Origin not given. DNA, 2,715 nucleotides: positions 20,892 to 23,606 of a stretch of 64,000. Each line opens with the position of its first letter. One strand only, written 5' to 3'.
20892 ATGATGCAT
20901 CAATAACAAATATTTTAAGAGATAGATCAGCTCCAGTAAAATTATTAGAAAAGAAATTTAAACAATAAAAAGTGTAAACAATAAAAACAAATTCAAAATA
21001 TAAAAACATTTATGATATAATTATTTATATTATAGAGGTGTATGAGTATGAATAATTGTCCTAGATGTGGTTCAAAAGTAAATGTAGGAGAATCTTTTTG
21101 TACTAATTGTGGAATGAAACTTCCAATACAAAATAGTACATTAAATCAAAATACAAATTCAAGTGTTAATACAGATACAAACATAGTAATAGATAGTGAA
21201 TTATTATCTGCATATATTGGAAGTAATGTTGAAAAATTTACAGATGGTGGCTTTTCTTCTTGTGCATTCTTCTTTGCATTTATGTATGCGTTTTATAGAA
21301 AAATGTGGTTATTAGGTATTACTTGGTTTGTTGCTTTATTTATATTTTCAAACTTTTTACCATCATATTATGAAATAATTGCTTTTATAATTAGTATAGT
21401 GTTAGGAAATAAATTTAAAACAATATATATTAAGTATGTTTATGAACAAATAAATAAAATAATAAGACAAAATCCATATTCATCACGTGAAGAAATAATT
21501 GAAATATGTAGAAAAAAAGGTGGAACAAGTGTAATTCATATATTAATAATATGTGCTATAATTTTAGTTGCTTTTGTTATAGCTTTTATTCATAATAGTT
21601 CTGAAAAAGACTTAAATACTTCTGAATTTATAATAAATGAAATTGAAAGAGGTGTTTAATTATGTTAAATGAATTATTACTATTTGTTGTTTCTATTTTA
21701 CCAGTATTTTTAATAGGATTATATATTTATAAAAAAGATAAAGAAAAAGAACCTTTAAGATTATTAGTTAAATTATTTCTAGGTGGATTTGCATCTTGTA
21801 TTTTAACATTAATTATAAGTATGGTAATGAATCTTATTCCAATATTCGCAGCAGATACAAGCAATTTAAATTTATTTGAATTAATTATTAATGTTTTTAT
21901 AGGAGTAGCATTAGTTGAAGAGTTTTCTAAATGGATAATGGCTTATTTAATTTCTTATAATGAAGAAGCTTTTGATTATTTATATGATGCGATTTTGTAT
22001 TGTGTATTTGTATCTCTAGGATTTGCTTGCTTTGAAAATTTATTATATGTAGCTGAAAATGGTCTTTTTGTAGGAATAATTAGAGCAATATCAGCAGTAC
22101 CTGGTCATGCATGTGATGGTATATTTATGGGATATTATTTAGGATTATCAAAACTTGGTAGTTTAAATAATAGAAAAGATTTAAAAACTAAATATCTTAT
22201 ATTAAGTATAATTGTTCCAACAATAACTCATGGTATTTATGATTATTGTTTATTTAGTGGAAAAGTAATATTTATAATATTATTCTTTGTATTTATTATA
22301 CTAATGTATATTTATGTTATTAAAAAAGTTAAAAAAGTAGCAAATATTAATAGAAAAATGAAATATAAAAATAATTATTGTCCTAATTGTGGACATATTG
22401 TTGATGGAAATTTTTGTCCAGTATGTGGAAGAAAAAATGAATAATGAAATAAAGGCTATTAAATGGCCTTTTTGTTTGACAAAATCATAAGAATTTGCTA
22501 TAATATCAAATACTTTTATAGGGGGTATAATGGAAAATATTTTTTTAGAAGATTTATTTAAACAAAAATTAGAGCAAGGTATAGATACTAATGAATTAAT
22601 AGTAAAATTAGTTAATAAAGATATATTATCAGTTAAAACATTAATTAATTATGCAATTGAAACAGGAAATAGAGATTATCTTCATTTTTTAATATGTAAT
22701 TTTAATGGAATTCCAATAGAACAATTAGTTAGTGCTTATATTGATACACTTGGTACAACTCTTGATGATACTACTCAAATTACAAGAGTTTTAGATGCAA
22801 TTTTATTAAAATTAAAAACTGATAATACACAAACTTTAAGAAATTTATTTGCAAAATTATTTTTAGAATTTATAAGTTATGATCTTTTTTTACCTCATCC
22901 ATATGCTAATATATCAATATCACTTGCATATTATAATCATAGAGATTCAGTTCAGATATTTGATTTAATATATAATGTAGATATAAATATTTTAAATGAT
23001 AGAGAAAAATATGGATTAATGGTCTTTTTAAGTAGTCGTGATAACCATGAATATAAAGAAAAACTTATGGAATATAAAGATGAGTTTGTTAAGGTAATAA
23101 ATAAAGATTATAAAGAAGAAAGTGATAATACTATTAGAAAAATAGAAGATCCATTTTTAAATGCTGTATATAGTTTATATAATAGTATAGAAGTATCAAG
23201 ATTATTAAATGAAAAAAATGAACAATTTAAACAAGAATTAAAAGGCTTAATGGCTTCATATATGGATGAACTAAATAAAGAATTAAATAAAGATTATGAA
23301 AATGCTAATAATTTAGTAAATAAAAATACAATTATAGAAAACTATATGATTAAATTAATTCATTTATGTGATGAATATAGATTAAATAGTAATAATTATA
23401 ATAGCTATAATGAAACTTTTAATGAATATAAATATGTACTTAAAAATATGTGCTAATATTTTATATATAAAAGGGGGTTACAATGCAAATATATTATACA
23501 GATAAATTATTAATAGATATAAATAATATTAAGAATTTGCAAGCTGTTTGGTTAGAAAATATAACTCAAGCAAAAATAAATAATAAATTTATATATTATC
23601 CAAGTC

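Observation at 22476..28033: Self-contained four-gene operon: two unknown proteins, a coiled-coil CobS/MoxR-type AAA+ ATPase and a MIDAS-less vWA-like protein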

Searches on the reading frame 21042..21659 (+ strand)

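Call 115: search_protein_families(library=pfam, proteins=[window:21042-21659:+], max_evalue=0.0001)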
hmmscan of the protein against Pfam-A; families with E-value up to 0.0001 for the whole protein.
window:21042-21659:+ (205 aa): 3 families
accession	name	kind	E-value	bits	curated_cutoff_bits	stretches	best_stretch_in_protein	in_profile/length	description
PF13248.11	Zn_ribbon_3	-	7.7e-07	28.8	27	1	2-27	1-26/26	zinc-ribbon domain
PF13240.11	Zn_Ribbon_1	-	4.6e-06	26.7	25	1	6-27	2-23/23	zinc-ribbon domain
PF10947.13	DUF2628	-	8.3e-05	23.4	23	1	64-106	12-58/93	Protein of unknown function (DUF2628)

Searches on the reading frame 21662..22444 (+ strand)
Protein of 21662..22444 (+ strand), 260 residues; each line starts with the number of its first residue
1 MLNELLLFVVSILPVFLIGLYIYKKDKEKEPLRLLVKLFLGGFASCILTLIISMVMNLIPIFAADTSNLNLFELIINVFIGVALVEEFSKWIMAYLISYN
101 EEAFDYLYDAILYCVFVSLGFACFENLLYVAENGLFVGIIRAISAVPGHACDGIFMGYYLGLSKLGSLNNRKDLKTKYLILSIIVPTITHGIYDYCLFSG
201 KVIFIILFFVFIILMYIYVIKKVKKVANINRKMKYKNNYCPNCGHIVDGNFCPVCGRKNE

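Call 112: find_encoding_contigs(protein=window:21662-22444:+, flank=8000, max_places=6)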
Protein window:21662-22444:+ (260 aa): 8 contigs read that carry it; 6 places shown.
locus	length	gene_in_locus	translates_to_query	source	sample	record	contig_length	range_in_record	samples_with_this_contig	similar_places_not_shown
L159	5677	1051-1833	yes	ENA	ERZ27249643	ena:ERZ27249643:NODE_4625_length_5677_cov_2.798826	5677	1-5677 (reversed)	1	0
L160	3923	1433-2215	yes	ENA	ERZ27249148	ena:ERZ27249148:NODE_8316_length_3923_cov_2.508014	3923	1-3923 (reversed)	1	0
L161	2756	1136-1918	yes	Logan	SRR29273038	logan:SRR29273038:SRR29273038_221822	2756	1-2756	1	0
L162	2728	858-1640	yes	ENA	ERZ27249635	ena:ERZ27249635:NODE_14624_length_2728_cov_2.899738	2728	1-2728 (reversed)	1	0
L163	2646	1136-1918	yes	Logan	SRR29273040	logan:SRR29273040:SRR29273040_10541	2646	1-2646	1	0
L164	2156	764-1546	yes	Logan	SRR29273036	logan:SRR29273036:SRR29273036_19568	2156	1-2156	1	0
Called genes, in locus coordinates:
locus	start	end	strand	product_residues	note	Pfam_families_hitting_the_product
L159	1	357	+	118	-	?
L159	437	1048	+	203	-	PF13240:Zn_Ribbon_1 (weak), PF13248:Zn_ribbon_3 (weak)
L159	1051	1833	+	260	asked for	PF13367:PrsW-protease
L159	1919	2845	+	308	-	-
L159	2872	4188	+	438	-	-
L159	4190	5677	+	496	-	?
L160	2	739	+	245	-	?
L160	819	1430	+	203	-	PF13240:Zn_Ribbon_1 (weak), PF13248:Zn_ribbon_3 (weak)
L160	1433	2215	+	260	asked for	PF13367:PrsW-protease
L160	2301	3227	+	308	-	-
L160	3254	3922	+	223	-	?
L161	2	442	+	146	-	?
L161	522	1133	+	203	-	PF13240:Zn_Ribbon_1 (weak), PF13248:Zn_ribbon_3 (weak)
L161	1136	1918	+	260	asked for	PF13367:PrsW-protease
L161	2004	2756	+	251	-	?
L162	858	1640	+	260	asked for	PF13367:PrsW-protease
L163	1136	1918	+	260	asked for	PF13367:PrsW-protease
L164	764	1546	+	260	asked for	PF13367:PrsW-protease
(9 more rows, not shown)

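Call 115: search_protein_families(library=pfam, proteins=[window:21662-22444:+], max_evalue=0.0001)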
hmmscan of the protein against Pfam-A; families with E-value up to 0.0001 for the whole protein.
window:21662-22444:+ (260 aa): 1 family
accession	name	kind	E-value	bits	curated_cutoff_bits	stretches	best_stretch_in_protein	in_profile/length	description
PF13367.11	PrsW-protease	-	3.8e-32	111.9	23.5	1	30-213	1-193/196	PrsW family intramembrane metalloprotease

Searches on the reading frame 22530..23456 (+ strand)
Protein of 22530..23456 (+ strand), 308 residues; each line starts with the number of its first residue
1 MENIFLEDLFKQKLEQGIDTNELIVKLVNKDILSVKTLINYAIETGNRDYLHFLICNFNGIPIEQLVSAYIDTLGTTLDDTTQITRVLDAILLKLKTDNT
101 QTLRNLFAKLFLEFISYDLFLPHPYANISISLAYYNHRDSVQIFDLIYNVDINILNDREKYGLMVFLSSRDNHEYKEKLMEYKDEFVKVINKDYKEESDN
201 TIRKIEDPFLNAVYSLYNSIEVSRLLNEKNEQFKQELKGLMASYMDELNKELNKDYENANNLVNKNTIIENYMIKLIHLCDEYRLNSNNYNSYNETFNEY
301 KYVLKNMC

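Call 3: search_protein_families(library=pfam, proteins=[window:22530-23456:+], max_evalue=1)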
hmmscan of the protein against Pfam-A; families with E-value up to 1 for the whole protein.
window:22530-23456:+ (308 aa): 1 family
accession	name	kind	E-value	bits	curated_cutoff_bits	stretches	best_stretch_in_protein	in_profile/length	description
PF10879.14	DUF2674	-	0.65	10.1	27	1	178-203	33-57/61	Protein of unknown function (DUF2674)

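Call 4: search_protein_families(library=padloc, proteins=[window:22530-23456:+], max_evalue=1)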
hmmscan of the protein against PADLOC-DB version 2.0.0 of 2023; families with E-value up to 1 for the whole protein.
window:22530-23456:+ (308 aa): 2 families
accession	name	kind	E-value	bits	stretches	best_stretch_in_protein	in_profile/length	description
PDLC01292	Cas10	-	0.02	12.4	1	164-288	50-141/387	CAS-III; effector_LS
PDLC03841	LeoBC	-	0.25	8.4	1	174-280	337-435/601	-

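Call 5: search_protein_families(library=ncbifam, proteins=[window:22530-23456:+], max_evalue=1)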
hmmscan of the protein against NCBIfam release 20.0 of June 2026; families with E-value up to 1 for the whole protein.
window:22530-23456:+ (308 aa): 0 families

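Call 7: search_protein_families(library=phrogs, proteins=[window:22530-23456:+], max_evalue=0.1)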
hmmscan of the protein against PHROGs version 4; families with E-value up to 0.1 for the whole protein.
window:22530-23456:+ (308 aa): 0 families

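Call 57: find_related_loci(query=window:22530-23456:+, collection=metagenome_contigs, flank=8000)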
Query window:22530-23456:+ (308 aa) in metagenome_contigs; peptide patterns used: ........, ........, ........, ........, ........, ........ (x = any residue, [..] = any of these).
181 stretches matched a pattern, but none encodes a relative of the query by tblastn (E <= 1e-3).

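Call 58: list_cluster_members(proteins=[window:22530-23456:+, window:23483-24799:+, window:24801-27002:+, window:27013-28011:+])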
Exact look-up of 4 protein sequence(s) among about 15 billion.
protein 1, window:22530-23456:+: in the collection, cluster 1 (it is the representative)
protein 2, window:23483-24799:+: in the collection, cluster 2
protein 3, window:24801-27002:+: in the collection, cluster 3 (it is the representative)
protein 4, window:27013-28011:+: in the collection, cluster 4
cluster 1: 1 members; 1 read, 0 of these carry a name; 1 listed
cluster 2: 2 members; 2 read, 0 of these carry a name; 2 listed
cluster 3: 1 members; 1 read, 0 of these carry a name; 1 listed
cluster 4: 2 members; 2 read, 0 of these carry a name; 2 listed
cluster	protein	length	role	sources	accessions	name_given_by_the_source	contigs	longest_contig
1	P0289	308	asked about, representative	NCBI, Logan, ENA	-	-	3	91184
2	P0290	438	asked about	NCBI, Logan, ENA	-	-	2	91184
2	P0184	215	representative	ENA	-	-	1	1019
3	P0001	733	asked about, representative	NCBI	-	-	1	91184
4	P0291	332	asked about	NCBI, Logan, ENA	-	-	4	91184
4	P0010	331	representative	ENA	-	-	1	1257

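Call 62: search_dna_similar(query=window:22530-23456:+, collection=phages, mode=protein, max_evalue=0.1, max_rows=10)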
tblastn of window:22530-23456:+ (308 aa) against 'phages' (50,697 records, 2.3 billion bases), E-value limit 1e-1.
No match.
